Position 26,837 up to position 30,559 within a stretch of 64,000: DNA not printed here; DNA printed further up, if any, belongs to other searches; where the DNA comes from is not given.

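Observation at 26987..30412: Dually acylated pyruvate,phosphate dikinase fused to an adenylate kinase domain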

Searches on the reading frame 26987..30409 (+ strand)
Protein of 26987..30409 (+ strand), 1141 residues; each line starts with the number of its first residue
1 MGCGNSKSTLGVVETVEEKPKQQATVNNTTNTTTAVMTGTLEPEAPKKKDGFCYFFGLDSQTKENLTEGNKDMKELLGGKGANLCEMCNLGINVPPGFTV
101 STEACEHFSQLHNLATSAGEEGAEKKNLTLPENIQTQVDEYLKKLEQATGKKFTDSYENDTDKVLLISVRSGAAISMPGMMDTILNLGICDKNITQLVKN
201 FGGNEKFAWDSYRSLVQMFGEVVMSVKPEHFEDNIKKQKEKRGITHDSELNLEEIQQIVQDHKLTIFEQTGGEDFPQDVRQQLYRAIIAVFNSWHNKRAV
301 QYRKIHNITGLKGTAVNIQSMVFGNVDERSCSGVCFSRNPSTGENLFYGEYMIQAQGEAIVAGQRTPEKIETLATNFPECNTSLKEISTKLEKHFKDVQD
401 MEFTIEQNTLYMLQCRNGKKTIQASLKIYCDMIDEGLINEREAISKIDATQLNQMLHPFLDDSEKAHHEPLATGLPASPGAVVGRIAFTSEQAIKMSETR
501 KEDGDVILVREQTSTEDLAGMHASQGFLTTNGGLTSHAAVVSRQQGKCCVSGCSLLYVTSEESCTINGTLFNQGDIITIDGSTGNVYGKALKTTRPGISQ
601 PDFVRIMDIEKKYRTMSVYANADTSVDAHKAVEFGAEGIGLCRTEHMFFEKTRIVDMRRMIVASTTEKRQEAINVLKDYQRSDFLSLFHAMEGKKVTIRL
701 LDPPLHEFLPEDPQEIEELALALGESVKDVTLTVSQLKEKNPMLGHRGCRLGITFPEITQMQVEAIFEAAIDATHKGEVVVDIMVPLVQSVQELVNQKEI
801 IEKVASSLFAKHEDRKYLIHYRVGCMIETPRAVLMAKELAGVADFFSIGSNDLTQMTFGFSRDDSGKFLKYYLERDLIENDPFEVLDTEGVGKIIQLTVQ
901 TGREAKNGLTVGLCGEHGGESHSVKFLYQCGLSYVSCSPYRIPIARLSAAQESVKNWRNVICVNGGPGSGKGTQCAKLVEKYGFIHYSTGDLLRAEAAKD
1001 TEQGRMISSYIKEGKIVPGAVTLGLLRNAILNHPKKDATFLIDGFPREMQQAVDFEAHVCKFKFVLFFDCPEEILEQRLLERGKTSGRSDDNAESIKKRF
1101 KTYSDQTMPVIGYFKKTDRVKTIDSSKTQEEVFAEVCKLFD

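Call 3: search_protein_families(library=pfam, proteins=[window:26987-30409:+], max_evalue=0.01)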
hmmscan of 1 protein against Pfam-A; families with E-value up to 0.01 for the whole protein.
window:26987-30409:+ (1141 aa): 8 families
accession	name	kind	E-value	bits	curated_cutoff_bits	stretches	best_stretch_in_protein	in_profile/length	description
PF02896.24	PEP-utilizers_C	-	6.1e-79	265.7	22.8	1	605-952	9-291/293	PEP-utilising enzyme, PEP-binding domain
PF01326.24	PPDK_N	-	2.2e-51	175.5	27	2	75-371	2-221/328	Pyruvate phosphate dikinase, AMP/ATP-binding domain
PF00406.28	ADK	-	1.7e-48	165.1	26.8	1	964-1117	2-149/151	Adenylate kinase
PF13207.12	AAA_17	-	2.4e-32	112.5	27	1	965-1097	2-136/136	AAA domain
PF00391.29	PEP-utilizers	-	1.6e-19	69.7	23.1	1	505-584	4-72/72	PEP-utilising enzyme, mobile domain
PF13238.12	AAA_18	-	2.1e-09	38.3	29.4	1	961-1094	1-123/128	AAA domain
PF13671.12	AAA_33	-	0.0001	23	27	1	960-1093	1-130/143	AAA domain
PF02223.23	Thymidylate_kin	-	0.00096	19.3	27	0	964-1016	2-52/185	Thymidylate kinase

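Call 6: find_homologous_proteins(query=window:26987-30409:+, max_evalue=1e-10)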
Query window:26987-30409:+ (1141 aa): 8000 proteins with E <= 1e-10 among 8000 candidates; the best 120 are listed.
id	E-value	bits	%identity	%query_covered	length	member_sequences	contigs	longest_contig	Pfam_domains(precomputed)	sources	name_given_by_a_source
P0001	0.0e+0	2602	100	100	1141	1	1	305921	PF00406.30,PF00391.30,PF02896.25,PF13207.13,PF01326.25,PF13238.13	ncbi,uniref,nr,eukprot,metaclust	ncbi:pyruvate phosphate dikinase [Naegleria gruberi]|uniref:Pyruvate phosphate dikinase n=1 Tax=Naeg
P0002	0.0e+0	1905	74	100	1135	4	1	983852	PF00406.30,PF00391.30,PF02896.25,PF13207.13,PF01326.25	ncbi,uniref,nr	ncbi:hypothetical protein FDP41_010731 [Naegleria fowleri]|uniref:pyruvate, phosphate dikinase n=1 T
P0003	0.0e+0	1352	66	79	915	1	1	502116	PF00391.30,PF02896.25,PF01326.25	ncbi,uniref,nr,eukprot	ncbi:pyruvate phosphate dikinase [Naegleria gruberi]|uniref:Pyruvate, phosphate dikinase n=1 Tax=Nae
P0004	0.0e+0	1322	65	79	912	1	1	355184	PF00391.30,PF02896.25,PF01326.25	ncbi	ncbi:hypothetical protein ABK040_009536 [Willaertia magna]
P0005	0.0e+0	1258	63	79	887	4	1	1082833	PF00391.30,PF02896.25,PF01326.25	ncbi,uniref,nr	ncbi:hypothetical protein C9374_007243 [Naegleria lovaniensis]|uniref:Pyruvate, phosphate dikinase n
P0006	0.0e+0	1193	67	68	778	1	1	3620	PF00391.30,PF02896.25,PF01326.25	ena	-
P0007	0.0e+0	1163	66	68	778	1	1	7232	PF00391.30,PF02896.25,PF01326.25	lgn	-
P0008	0.0e+0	1021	54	79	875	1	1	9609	PF00391.30,PF02896.25,PF01326.25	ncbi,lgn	-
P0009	3.8e-297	1007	53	79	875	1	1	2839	PF00391.30,PF02896.25,PF01326.25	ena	-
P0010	5.0e-297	1007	52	79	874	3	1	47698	PF00391.30,PF02896.25,PF01326.25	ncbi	ncbi:MAG: pyruvate, phosphate dikinase [Candidatus Woesearchaeota archaeon]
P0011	4.7e-296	1003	52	79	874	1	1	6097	PF00391.30,PF02896.25,PF01326.25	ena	-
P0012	4.6e-294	997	53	78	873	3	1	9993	PF00391.30,PF02896.25,PF01326.25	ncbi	-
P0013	5.5e-293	993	52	80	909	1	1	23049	PF00391.30,PF02896.25,PF01326.25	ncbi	ncbi:MAG: pyruvate, phosphate dikinase [Candidatus Nanoarchaeia archaeon]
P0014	9.0e-293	992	51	79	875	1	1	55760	PF00391.30,PF02896.25,PF01326.25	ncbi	ncbi:MAG: pyruvate, phosphate dikinase [Nanobdellota archaeon]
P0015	7.6e-292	989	53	79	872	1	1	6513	PF00391.30,PF02896.25,PF01326.25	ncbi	-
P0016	4.9e-290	983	51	79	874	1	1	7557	PF00391.30,PF02896.25,PF01326.25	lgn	-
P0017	1.2e-289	982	52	79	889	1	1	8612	PF00391.30,PF02896.25,PF01326.25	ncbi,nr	ncbi:pyruvate, phosphate dikinase [Candidatus Woesearchaeota archaeon]|nr:MAG: pyruvate, phosphate d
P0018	1.3e-289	982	52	79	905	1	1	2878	PF00391.30,PF02896.25,PF01326.25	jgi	jgi:pyruvate,orthophosphate dikinase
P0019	6.8e-289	980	51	78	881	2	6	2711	PF00391.30,PF02896.25,PF01326.25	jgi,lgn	-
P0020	1.3e-288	979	50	79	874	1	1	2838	PF00391.30,PF02896.25,PF01326.25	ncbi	ncbi:MAG: pyruvate, phosphate dikinase [Nanoarchaeota archaeon]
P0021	2.3e-288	978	52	79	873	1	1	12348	PF00391.30,PF02896.25,PF01326.25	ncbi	-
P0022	3.7e-288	977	51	79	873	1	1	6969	PF00391.30,PF02896.25,PF01326.25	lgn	-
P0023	7.6e-288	976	51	79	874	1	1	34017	PF00391.30,PF02896.25,PF01326.25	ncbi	ncbi:MAG: pyruvate, phosphate dikinase [Nanobdellota archaeon]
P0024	8.0e-288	976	52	79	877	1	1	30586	PF00391.30,PF02896.25,PF01326.25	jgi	jgi:pyruvate, orthophosphate dikinase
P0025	8.2e-288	976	51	78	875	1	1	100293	PF00391.30,PF02896.25,PF01326.25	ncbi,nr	ncbi:pyruvate, phosphate dikinase [Candidatus Woesearchaeota archaeon]|nr:pyruvate, phosphate dikina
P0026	8.2e-288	976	52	79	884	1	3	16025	PF00391.30,PF02896.25,PF01326.25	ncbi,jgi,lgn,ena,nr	ncbi:MAG: pyruvate, phosphate dikinase [Candidatus Levybacteria bacterium CG10_big_fil_rev_8_21_14_0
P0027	9.4e-288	976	51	77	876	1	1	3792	PF00391.30,PF02896.25,PF01326.25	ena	-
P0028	6.7e-287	973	51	78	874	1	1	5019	PF00391.30,PF02896.25,PF01326.25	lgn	-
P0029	6.9e-287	973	52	78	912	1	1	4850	PF00391.30,PF02896.25,PF01326.25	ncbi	ncbi:MAG: pyruvate, phosphate dikinase [Candidatus Woesearchaeota archaeon]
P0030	8.1e-287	973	50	78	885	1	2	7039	PF00391.30,PF02896.25,PF01326.25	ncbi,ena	-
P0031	1.7e-286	972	51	78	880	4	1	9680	PF00391.30,PF02896.25,PF01326.25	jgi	-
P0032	2.4e-286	971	52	79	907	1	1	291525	PF00391.30,PF02896.25,PF01326.25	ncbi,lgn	ncbi:MAG: pyruvate, phosphate dikinase [Candidatus Nanoarchaeia archaeon]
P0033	4.6e-286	970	52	78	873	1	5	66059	PF00391.30,PF02896.25,PF01326.25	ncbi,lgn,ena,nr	ncbi:pyruvate, phosphate dikinase [archaeon]|nr:pyruvate, phosphate dikinase [archaeon] MBL7057383.1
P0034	4.9e-286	970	51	78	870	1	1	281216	PF00391.30,PF02896.25,PF01326.25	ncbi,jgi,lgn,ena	ncbi:MAG: pyruvate, phosphate dikinase [Patescibacteria group bacterium]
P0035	6.9e-286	970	51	78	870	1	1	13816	PF00391.30,PF02896.25,PF01326.25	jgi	jgi:pyruvate,orthophosphate dikinase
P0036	2.2e-285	968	52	79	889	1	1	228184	PF00391.30,PF02896.25,PF01326.25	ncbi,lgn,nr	ncbi:MAG: pyruvate, phosphate dikinase [Candidatus Woesearchaeota archaeon]|nr:MAG: pyruvate, phosph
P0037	3.7e-285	967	51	79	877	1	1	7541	PF00391.30,PF02896.25,PF01326.25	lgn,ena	-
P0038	9.4e-285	966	51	77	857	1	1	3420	PF00391.30,PF02896.25,PF01326.25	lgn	-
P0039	1.4e-284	965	51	79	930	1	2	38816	PF00391.30,PF02896.25,PF01326.25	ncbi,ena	-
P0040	2.2e-284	965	50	79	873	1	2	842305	PF00391.30,PF02896.25,PF01326.25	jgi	jgi:pyruvate,orthophosphate dikinase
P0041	2.4e-284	965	52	78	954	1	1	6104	PF00391.30,PF02896.25,PF01326.25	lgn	-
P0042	3.2e-284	964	51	78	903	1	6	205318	PF00391.30,PF02896.25,PF01326.25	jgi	jgi:pyruvate,orthophosphate dikinase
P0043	5.9e-284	963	53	78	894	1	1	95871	PF00391.30,PF02896.25,PF01326.25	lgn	-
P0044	6.3e-284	963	51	79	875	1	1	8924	PF00391.30,PF02896.25,PF01326.25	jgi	jgi:pyruvate,orthophosphate dikinase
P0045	7.0e-284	963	51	78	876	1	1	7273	PF00391.30,PF02896.25,PF01326.25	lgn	-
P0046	1.1e-283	962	51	77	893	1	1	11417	PF00391.30,PF02896.25,PF01326.25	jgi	jgi:pyruvate, orthophosphate dikinase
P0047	1.7e-283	962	50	78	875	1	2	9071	PF00391.30,PF02896.25,PF01326.25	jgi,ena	jgi:pyruvate,orthophosphate dikinase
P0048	1.8e-283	962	51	79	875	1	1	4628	PF00391.30,PF02896.25,PF01326.25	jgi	-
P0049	1.9e-283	962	50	80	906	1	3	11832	PF00391.30,PF02896.25,PF01326.25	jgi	-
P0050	2.5e-283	961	51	79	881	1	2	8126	PF00391.30,PF02896.25,PF01326.25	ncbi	ncbi:MAG: pyruvate, phosphate dikinase [Candidatus Woesearchaeota archaeon]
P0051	2.5e-283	961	52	78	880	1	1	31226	PF00391.30,PF02896.25,PF01326.25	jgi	-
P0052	2.7e-283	961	51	79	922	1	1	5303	PF00391.30,PF02896.25,PF01326.25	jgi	jgi:pyruvate, orthophosphate dikinase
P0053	3.1e-283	961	50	78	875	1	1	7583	PF00391.30,PF02896.25,PF01326.25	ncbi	-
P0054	3.6e-283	961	51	78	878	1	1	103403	PF00391.30,PF02896.25,PF01326.25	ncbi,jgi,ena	ncbi:MAG: pyruvate, phosphate dikinase [Candidatus Buchananbacteria bacterium]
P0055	4.1e-283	960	51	82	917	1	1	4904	PF00391.30,PF02896.25,PF01326.25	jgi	-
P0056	4.2e-283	960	51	82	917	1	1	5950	PF00391.30,PF02896.25,PF01326.25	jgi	-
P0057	5.3e-283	960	52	77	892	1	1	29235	PF00391.30,PF02896.25,PF01326.25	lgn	-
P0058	6.1e-283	960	51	80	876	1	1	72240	PF00391.30,PF02896.25,PF01326.25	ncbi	-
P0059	7.1e-283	960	49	81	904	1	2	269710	PF00391.30,PF02896.25,PF01326.25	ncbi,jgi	ncbi:MAG: pyruvate, phosphate dikinase [Candidatus Woesearchaeota archaeon]|jgi:pyruvate,orthophosph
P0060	8.0e-283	959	51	79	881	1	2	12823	PF00391.30,PF02896.25,PF01326.25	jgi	jgi:pyruvate,orthophosphate dikinase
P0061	1.2e-282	959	52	78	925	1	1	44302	PF00391.30,PF02896.25,PF01326.25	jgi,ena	-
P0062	1.2e-282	959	51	78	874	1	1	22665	PF00391.30,PF02896.25,PF01326.25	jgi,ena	jgi:pyruvate,orthophosphate dikinase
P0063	1.4e-282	959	51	78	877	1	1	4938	PF00391.30,PF02896.25,PF01326.25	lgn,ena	-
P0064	1.4e-282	959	51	79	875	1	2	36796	PF00391.30,PF02896.25,PF01326.25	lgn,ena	-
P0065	1.5e-282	959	52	77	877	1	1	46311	PF00391.30,PF02896.25,PF01326.25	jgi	jgi:pyruvate,orthophosphate dikinase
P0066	1.8e-282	958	51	80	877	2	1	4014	PF00391.30,PF02896.25,PF01326.25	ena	-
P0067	1.8e-282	958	52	78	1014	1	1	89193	PF00391.30,PF02896.25,PF01326.25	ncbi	-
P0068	1.8e-282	958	51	78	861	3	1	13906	PF00391.30,PF02896.25,PF01326.25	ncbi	-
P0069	2.3e-282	958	50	79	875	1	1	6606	PF00391.30,PF02896.25,PF01326.25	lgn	-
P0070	2.4e-282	958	50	78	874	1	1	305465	PF00391.30,PF02896.25,PF01326.25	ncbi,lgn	-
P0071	2.6e-282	958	51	79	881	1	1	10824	PF00391.30,PF02896.25,PF01326.25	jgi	-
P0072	2.8e-282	958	51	78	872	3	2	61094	PF00391.30,PF02896.25,PF01326.25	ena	-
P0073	3.3e-282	957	52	80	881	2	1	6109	PF00391.30,PF02896.25,PF01326.25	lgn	-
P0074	3.6e-282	957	51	79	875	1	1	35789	PF00391.30,PF02896.25,PF01326.25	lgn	-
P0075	4.4e-282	957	51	79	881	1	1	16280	PF00391.30,PF02896.25,PF01326.25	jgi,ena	-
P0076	5.1e-282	957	51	78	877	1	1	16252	PF00391.30,PF02896.25,PF01326.25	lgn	-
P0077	5.6e-282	957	51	79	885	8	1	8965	PF00391.30,PF02896.25,PF01326.25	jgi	-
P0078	5.9e-282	957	51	78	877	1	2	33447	PF00391.30,PF02896.25,PF01326.25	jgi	jgi:pyruvate,orthophosphate dikinase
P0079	6.4e-282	957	51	79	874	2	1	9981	PF00391.30,PF02896.25,PF01326.25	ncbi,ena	-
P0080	7.6e-282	956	50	79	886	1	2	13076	PF00391.30,PF02896.25,PF01326.25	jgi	jgi:pyruvate,orthophosphate dikinase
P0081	8.2e-282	956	50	80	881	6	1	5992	PF00391.30,PF02896.25,PF01326.25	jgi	-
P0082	1.0e-281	956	51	78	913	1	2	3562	PF00391.30,PF02896.25,PF01326.25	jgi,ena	jgi:pyruvate,orthophosphate dikinase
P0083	1.0e-281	956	51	78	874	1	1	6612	PF00391.30,PF02896.25,PF01326.25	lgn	-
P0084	1.1e-281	956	51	77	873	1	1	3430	PF00391.30,PF02896.25,PF01326.25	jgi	jgi:pyruvate,orthophosphate dikinase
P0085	1.2e-281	956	51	80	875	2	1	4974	PF00391.30,PF02896.25,PF01326.25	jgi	jgi:pyruvate,orthophosphate dikinase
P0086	1.3e-281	956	51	78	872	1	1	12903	PF00391.30,PF02896.25,PF01326.25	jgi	jgi:pyruvate, orthophosphate dikinase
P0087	1.6e-281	955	51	79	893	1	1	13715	PF00391.30,PF02896.25,PF01326.25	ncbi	-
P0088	1.8e-281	955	51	79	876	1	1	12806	PF00391.30,PF02896.25,PF01326.25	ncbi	-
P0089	2.2e-281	955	51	78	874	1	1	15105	PF00391.30,PF02896.25,PF01326.25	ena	-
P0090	2.5e-281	955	51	79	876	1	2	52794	PF00391.30,PF02896.25,PF01326.25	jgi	-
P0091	4.0e-281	954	51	80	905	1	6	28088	PF00391.30,PF02896.25,PF01326.25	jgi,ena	jgi:pyruvate,orthophosphate dikinase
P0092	4.6e-281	954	51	78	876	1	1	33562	PF00391.30,PF02896.25,PF01326.25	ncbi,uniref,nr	ncbi:pyruvate, phosphate dikinase [Thermobrachium celere]|uniref:pyruvate, phosphate dikinase n=1 Ta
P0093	5.0e-281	954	51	78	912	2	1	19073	PF00391.30,PF02896.25,PF01326.25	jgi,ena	-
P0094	7.0e-281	953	51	80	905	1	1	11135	PF00391.30,PF02896.25,PF01326.25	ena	-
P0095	7.6e-281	953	51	79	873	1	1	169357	PF00391.30,PF02896.25,PF01326.25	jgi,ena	-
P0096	7.8e-281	953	51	78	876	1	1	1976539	PF00391.30,PF02896.25,PF01326.25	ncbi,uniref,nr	ncbi:pyruvate, phosphate dikinase [Thermobrachium celere]|uniref:Pyruvate, phosphate dikinase n=1 Ta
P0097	8.2e-281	953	51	79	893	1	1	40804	PF00391.30,PF02896.25,PF01326.25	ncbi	-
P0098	8.4e-281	953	51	78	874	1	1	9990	PF00391.30,PF02896.25,PF01326.25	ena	-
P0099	1.3e-280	952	52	78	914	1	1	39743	PF00391.30,PF02896.25,PF01326.25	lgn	-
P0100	1.4e-280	952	51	80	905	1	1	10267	PF00391.30,PF02896.25,PF01326.25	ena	-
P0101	1.5e-280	952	52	78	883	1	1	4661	PF00391.30,PF02896.25,PF01326.25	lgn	-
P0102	2.2e-280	951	50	78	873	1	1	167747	PF00391.30,PF02896.25,PF01326.25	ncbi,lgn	-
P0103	2.7e-280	951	51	80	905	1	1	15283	PF00391.30,PF02896.25,PF01326.25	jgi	jgi:pyruvate,orthophosphate dikinase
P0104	3.3e-280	951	50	78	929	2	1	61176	PF00391.30,PF02896.25,PF01326.25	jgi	jgi:pyruvate, orthophosphate dikinase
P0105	4.6e-280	950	50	79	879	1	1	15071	PF00391.30,PF02896.25,PF01326.25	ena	-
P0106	5.2e-280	950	51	78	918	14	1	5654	PF00391.30,PF02896.25,PF01326.25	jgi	jgi:pyruvate,orthophosphate dikinase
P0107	6.3e-280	950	51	79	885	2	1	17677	PF00391.30,PF02896.25,PF01326.25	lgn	-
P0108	7.1e-280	950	50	77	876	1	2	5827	PF00391.30,PF02896.25,PF01326.25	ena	-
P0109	1.1e-279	949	50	78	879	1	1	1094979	PF00391.30,PF02896.25,PF01326.25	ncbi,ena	-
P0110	1.1e-279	949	51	78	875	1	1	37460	PF00391.30,PF02896.25,PF01326.25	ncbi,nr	ncbi:pyruvate, phosphate dikinase [Candidatus Woesearchaeota archaeon]|nr:pyruvate, phosphate dikina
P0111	1.4e-279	949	51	78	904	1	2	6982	PF00391.30,PF02896.25,PF01326.25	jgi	jgi:pyruvate,orthophosphate dikinase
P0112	1.7e-279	948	51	79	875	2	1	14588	PF00391.30,PF02896.25,PF01326.25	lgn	-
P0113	1.9e-279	948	49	78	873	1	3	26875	PF00391.30,PF02896.25,PF01326.25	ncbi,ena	-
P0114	2.2e-279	948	50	78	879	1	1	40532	PF00391.30,PF02896.25,PF01326.25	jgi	jgi:pyruvate,orthophosphate dikinase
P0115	2.2e-279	948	50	77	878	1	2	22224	PF00391.30,PF02896.25,PF01326.25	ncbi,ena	-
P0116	2.3e-279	948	52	78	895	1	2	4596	PF00391.30,PF02896.25,PF01326.25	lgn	-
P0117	2.4e-279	948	50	78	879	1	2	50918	PF00391.30,PF02896.25,PF01326.25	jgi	jgi:pyruvate,orthophosphate dikinase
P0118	2.9e-279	948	51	79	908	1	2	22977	PF00391.30,PF02896.25,PF01326.25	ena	-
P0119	3.1e-279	948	51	79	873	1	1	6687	PF00391.30,PF02896.25,PF01326.25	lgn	-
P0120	3.2e-279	948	52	77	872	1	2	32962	PF00391.30,PF02896.25,PF01326.25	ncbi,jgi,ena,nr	ncbi:MAG: pyruvate, phosphate dikinase [Thermoplasmata archaeon HGW-Thermoplasmata-1]|nr:MAG: pyruva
